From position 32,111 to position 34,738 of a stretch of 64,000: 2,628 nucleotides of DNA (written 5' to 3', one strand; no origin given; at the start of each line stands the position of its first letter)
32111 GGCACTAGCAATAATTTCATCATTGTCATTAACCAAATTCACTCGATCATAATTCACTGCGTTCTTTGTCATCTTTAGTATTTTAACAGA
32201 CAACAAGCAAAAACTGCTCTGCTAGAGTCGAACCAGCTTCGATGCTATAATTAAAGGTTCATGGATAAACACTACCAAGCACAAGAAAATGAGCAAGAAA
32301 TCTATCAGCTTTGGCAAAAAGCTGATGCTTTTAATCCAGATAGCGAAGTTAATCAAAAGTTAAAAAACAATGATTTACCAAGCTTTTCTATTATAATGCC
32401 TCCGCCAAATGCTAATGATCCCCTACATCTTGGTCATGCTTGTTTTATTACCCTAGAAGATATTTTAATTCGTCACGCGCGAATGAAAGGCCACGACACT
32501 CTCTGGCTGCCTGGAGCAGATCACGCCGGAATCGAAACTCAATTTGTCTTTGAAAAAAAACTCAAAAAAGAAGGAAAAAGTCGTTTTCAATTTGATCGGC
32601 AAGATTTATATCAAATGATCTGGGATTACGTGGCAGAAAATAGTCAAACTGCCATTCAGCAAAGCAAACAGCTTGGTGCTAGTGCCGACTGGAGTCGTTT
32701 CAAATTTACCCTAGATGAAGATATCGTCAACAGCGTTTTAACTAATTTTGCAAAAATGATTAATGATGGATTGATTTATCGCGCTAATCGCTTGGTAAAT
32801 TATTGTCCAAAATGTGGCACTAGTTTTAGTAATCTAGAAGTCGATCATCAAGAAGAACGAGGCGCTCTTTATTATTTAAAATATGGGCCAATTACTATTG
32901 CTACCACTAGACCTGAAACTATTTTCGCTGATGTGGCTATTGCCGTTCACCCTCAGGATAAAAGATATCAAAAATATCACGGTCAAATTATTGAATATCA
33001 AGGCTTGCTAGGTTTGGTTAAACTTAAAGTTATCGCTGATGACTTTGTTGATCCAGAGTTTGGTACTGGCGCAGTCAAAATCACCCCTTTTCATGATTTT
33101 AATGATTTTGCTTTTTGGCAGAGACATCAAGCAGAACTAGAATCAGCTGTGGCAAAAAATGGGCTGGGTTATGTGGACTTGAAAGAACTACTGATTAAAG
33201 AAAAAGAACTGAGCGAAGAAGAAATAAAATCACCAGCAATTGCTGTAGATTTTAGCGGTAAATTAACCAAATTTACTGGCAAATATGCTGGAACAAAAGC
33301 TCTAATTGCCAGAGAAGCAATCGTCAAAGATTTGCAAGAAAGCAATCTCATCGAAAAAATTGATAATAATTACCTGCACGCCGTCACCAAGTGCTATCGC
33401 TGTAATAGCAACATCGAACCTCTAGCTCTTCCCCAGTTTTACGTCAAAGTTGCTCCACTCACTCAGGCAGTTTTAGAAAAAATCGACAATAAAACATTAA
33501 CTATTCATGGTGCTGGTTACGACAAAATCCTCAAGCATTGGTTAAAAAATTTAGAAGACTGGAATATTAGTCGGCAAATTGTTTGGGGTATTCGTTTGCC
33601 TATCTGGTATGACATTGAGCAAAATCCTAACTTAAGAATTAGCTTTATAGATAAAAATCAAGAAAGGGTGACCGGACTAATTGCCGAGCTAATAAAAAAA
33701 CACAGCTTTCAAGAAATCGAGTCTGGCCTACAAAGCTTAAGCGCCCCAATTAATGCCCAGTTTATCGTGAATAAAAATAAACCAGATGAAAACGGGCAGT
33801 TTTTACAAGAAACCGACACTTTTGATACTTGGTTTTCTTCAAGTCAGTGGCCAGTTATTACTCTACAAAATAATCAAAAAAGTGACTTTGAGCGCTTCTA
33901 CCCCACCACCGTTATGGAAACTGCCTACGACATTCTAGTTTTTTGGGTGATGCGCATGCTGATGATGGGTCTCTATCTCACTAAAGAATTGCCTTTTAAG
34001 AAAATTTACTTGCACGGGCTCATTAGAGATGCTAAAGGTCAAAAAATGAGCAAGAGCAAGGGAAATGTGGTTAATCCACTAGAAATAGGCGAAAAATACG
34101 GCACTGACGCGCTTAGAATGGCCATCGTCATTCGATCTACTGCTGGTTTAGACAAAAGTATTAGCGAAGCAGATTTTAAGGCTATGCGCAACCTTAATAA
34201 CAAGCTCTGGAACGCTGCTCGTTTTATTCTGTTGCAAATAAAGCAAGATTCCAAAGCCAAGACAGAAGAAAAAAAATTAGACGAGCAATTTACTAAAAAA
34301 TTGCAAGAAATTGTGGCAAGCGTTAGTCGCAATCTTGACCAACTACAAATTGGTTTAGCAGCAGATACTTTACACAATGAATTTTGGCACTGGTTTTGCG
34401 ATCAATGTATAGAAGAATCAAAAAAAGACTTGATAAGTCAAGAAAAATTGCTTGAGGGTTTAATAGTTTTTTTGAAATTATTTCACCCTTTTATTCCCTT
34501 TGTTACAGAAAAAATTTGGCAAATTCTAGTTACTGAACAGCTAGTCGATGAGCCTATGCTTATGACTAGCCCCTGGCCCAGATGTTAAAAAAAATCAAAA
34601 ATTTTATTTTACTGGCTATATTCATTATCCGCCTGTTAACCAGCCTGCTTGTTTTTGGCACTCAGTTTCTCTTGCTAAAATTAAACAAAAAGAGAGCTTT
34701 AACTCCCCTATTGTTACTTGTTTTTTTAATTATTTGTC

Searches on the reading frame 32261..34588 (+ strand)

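Call 80: search_protein_families(library=pfam, proteins=[window:32261-34588:+], max_evalue=0.00001)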
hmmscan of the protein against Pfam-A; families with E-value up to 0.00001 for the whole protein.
window:32261-34588:+ (775 aa): 3 families
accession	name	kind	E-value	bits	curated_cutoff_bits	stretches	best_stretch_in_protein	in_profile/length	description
PF00133.28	tRNA-synt_1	-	3e-117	392.3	22.7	1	14-633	2-412/414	tRNA synthetases class I (I, L, M and V)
PF09334.17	tRNA-synt_1g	-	5.6e-23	81.8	20.1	2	49-193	8-134/391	tRNA synthetases class I (M)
PF08264.19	Anticodon_1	-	6.2e-19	68.8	25.1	1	674-773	1-105/148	Anticodon-binding domain of tRNA ligase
